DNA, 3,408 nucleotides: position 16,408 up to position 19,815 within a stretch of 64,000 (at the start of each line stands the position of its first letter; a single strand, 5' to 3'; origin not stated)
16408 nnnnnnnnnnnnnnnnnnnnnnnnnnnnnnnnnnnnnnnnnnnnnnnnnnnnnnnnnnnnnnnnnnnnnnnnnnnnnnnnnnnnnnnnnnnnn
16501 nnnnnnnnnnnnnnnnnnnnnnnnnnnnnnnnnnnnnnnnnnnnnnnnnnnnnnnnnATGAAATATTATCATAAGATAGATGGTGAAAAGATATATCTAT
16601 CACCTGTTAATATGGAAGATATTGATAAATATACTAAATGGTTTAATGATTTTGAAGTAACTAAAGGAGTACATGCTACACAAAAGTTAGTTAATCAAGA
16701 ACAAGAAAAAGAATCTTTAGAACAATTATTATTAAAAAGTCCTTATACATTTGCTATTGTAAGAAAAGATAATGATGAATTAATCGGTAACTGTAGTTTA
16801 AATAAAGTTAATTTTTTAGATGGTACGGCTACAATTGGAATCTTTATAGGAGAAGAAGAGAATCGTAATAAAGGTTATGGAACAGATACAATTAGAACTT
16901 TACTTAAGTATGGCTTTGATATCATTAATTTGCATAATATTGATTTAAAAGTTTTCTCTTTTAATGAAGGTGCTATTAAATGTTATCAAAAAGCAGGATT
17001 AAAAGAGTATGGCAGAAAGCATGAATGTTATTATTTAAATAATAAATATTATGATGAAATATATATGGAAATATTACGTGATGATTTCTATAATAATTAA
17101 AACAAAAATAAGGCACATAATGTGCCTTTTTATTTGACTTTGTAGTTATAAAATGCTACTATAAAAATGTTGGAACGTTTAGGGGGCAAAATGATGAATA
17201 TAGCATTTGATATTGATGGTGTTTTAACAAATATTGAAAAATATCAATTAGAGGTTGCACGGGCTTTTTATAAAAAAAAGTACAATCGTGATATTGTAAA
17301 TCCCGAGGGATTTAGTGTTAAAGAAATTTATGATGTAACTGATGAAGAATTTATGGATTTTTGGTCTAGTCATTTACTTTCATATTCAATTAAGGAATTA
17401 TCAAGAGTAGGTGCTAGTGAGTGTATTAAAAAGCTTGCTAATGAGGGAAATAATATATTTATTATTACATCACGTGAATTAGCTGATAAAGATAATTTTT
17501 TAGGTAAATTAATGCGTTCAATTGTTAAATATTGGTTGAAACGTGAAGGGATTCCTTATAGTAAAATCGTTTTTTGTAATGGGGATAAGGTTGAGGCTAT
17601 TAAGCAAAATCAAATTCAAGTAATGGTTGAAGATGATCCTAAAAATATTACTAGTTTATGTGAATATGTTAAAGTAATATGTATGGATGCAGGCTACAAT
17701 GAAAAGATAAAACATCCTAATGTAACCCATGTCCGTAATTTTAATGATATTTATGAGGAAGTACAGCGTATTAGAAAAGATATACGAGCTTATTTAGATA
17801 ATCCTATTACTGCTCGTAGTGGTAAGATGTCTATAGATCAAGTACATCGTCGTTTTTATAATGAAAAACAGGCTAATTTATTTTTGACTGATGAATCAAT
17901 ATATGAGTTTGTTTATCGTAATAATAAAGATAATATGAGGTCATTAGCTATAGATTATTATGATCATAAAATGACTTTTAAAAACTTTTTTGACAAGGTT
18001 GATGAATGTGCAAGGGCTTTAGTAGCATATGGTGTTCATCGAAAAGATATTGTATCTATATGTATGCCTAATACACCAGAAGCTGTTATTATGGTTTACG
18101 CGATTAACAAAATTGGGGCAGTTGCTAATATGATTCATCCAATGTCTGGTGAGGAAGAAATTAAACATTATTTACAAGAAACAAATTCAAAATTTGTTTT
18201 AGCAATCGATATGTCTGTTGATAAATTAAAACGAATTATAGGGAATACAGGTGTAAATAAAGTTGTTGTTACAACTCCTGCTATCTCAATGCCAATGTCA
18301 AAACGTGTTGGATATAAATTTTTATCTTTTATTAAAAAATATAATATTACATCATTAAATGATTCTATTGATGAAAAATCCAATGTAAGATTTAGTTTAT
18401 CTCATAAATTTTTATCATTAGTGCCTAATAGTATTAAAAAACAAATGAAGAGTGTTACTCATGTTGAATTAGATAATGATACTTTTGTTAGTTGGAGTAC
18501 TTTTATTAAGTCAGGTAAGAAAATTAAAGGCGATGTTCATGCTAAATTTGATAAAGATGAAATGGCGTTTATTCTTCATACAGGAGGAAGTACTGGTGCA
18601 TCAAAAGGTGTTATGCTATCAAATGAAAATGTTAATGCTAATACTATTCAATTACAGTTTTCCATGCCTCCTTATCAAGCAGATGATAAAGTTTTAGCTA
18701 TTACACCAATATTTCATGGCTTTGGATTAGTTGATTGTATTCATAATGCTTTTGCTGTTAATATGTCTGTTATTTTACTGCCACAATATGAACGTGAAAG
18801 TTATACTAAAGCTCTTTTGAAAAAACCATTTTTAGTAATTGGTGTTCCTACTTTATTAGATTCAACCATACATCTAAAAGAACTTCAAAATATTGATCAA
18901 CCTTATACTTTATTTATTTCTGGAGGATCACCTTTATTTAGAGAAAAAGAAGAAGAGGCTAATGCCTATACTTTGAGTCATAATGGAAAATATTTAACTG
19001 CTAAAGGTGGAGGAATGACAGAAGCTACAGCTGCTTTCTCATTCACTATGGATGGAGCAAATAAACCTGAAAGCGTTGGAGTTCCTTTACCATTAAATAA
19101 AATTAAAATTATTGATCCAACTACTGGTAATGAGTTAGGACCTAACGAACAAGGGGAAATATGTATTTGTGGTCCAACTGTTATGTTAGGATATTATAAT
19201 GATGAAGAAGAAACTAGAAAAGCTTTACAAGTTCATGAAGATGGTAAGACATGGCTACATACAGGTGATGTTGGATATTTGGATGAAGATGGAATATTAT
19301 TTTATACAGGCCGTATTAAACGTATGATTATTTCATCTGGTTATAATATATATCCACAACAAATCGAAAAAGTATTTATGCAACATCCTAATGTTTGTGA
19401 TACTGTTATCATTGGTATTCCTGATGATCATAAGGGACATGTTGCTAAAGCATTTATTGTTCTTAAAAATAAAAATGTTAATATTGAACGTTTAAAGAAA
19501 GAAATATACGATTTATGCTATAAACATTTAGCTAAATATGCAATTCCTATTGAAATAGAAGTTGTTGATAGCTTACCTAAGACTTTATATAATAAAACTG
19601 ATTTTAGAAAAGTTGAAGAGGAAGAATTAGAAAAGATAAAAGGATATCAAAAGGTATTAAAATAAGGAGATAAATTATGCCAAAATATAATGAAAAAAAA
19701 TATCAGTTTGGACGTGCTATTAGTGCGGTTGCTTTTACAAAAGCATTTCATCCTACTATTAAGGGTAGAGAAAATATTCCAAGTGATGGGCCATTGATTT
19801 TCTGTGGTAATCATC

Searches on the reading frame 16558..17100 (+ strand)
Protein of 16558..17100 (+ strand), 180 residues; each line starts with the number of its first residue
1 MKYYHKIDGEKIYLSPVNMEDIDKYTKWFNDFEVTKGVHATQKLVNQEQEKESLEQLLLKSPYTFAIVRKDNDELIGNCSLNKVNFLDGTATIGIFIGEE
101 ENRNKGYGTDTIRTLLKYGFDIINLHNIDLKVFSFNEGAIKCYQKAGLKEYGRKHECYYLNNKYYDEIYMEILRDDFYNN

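Call 8: search_protein_families(library=pfam, proteins=[window:16558-17100:+])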
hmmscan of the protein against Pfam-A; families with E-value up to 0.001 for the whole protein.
window:16558-17100:+ (180 aa): 4 families
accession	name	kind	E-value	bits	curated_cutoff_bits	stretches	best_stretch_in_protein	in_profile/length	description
PF13420.13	Acetyltransf_4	-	1e-17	65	24.3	1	17-168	4-154/155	Acetyltransferase (GNAT) domain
PF13302.13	Acetyltransf_3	-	1.4e-17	65.1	25.4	1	12-149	2-138/138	Acetyltransferase (GNAT) domain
PF00583.31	Acetyltransf_1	-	3.7e-11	43.8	20.7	1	48-147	19-115/116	Acetyltransferase (GNAT) family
PF13523.12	Acetyltransf_8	-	8.3e-05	22.7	27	1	20-150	4-139/145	Acetyltransferase (GNAT) domain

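Call 59: search_protein_families(library=ncbifam, proteins=[window:16558-17100:+], max_evalue=0.001)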
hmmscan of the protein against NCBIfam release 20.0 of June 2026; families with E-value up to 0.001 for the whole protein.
window:16558-17100:+ (180 aa): 12 families
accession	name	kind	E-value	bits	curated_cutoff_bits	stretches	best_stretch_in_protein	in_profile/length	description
TIGR03585.1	PseH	equivalog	9.2e-16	58.3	93.1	1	14-170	3-155/156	UDP-4-amino-4,6-dideoxy-N-acetyl-beta-L-altrosamine N-acetyltransferase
NF011709.0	PRK15130.1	equivalog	3.4e-11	43.3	218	1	70-178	63-170/186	spermidine N1-acetyltransferase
NF040503.1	resist_ArsN1a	equivalog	8.5e-09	35.3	170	1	46-173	29-158/159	arsinothricin resistance N-acetyltransferase ArsN1 family A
NF000225.3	AAC_6p_Strep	exception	1.2e-07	31.8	250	1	73-176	49-154/156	aminoglycoside 6'-N-acetyltransferase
NF007539.0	PRK10151.1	equivalog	4.6e-07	29.6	184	1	56-174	59-177/179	50S ribosomal protein L7/L12-serine acetyltransferase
NF007527.0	PRK10140.1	equivalog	6.9e-06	26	236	1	90-171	79-159/162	N-acetyltransferase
TIGR01575.1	rimI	equivalog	8.5e-06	26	86.4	1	50-163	19-126/132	ribosomal protein S18-alanine N-acetyltransferase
NF012165.0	AAC_6p_set_A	equivalog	2.4e-05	24.1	280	1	91-150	90-149/177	aminoglycoside 6'-N-acetyltransferase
NF033151.0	AAC_6p_A10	exception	4e-05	23.7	400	1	93-171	97-175/178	AAC(6')-I family aminoglycoside 6'-N-acetyltransferase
TIGR04431.1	N6_acetyl_AAC6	equivalog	0.00011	21.9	260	1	92-150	98-156/184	AacA4 family aminoglycoside N(6')-acetyltransferase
NF000016.1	AAC_6p_Im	exception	0.00027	21.1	350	0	14-171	9-175/178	aminoglycoside N-acetyltransferase AAC(6')-Im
NF033693.0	AAC_6p_Ie_fam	exception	0.00097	19.3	340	0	61-156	68-161/179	AAC(6')-Ie family aminoglycoside N-acetyltransferase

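Call 88: search_solved_structures(query=window:16558-17100:+, max_evalue=0.001)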
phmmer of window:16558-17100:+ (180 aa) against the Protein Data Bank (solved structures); distinct sequences matched with E-value up to 0.001: 31.
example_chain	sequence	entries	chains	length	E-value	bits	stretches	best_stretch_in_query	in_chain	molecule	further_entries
6erd_A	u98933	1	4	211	4e-14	56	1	14-173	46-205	Aminoglycoside N6'-acetyltransferase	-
3tth_A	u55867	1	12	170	1.2e-12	51.1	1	9-174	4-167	Spermidine N1-acetyltransferase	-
6dau_A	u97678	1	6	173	2e-12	50.4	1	67-179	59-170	Spermidine N1-acetyltransferase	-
7kwh_A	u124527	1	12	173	2.1e-12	50.3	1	67-179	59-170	Spermidine N(1)-acetyltransferase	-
4ygo_A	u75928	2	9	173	2.3e-12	50.2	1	67-179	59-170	Spermidine n1-acetyltransferase | Spermidine N(1)-acetyltransferase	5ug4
4jjx_A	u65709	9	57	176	2.4e-12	50.2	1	67-179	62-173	Spermidine n1-acetyltransferase | Spermidine N(1)-acetyltransferase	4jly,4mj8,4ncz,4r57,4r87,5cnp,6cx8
7kwj_A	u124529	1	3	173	2.6e-12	50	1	67-179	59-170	Spermidine N(1)-acetyltransferase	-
4mhd_A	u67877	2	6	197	3.1e-12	49.8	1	67-179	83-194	Spermidine n1-acetyltransferase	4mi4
8q6u_A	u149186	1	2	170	4.2e-12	49.4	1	50-173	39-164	Aminoglycoside N6'-acetyltransferase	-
8fv0_C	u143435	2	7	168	4.3e-12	49.3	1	63-177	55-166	Diamine N-acetyltransferase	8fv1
5ix3_A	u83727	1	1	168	4.9e-12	49.1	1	63-177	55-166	Diamine N-acetyltransferase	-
7kx2_A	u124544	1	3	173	9.9e-12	48.1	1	67-179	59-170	Spermidine N(1)-acetyltransferase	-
7kx3_A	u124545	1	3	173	1.5e-11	47.5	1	67-179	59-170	Spermidine N(1)-acetyltransferase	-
7kwx_A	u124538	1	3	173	3.7e-11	46.3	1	67-179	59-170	Spermidine N(1)-acetyltransferase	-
6vfn_A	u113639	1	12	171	3.5e-10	43.1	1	67-180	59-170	Spermidine N1-acetyltransferase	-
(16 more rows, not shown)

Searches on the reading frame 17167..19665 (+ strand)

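Call 8: search_protein_families(library=pfam, proteins=[window:17167-19665:+])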
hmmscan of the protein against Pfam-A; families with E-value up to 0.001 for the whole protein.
window:17167-19665:+ (832 aa): 3 families
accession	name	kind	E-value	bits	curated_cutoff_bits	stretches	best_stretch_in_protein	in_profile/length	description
PF00501.34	AMP-binding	-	1.4e-65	222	29.9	1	254-677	6-384/384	AMP-binding enzyme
PF13193.12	AMP-binding_C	-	5e-17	63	24.5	1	732-806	1-72/76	AMP-binding enzyme C-terminal domain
PF06941.18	NT5C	-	2.5e-10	40.9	24.8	1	10-199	3-174/180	5' nucleotidase, deoxy (Pyrimidine), cytosolic type C protein (NT5C)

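Call 59: search_protein_families(library=ncbifam, proteins=[window:17167-19665:+], max_evalue=0.001)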
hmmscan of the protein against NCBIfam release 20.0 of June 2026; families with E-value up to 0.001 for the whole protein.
window:17167-19665:+ (832 aa): 107 families (the best 25 are shown)
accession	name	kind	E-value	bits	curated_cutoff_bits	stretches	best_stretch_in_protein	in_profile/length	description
NF006181.0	PRK08314.1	subfamily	1.5e-92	310.7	705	2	407-824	145-558/563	long-chain-fatty-acid--CoA ligase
NF004114.0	PRK05605.1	equivalog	6.4e-91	305.4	766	2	425-822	180-571/575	long-chain-fatty-acid--CoA ligase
NF004837.0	PRK06187.1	subfamily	3.1e-88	296.3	476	1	244-819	9-521/531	long-chain-fatty-acid--CoA ligase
NF005220.0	PRK06710.1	equivalog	2.1e-78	263.8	1116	2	418-823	163-556/563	long-chain-fatty-acid--CoA ligase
NF005702.0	PRK07514.1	subfamily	4.4e-74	249.6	558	2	433-808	128-488/506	malonyl-CoA synthase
NF002966.0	PRK03640.1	equivalog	4.6e-73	246.5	556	2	447-819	124-479/483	o-succinylbenzoate--CoA ligase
NF006523.0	PRK08974.1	equivalog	5.2e-71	239.4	884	2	430-824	175-557/561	long-chain-fatty-acid--CoA ligase FadD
NF009233.0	PRK12583.1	subfamily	8.7e-70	235.7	832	2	429-824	162-554/558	fatty acid CoA ligase family protein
NF005463.0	PRK07059.1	subfamily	9e-69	232.3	869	2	427-812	170-548/557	long-chain-fatty-acid--CoA ligase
NF005714.0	PRK07529.1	subfamily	1.4e-68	231.8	632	1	266-816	61-572/640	acyl-CoA synthetase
NF004822.0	PRK06178.1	equivalog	1.5e-68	231.8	782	2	403-814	153-561/571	acyl-CoA synthetase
TIGR01923.1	menE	equivalog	6.2e-64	216.5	330.15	1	270-811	1-437/442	o-succinylbenzoate--CoA ligase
NF005801.1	PRK07656.1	equivalog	3.7e-63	213.9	657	2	422-806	120-489/500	FadD3 family acyl-CoA ligase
NF004229.0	PRK05677.1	subfamily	4.1e-63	213.7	879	2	422-825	168-560/563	long-chain-fatty-acid--CoA ligase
NF005307.0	PRK06839.1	equivalog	1.3e-60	205.5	748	2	447-810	129-483/496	o-succinylbenzoate--CoA ligase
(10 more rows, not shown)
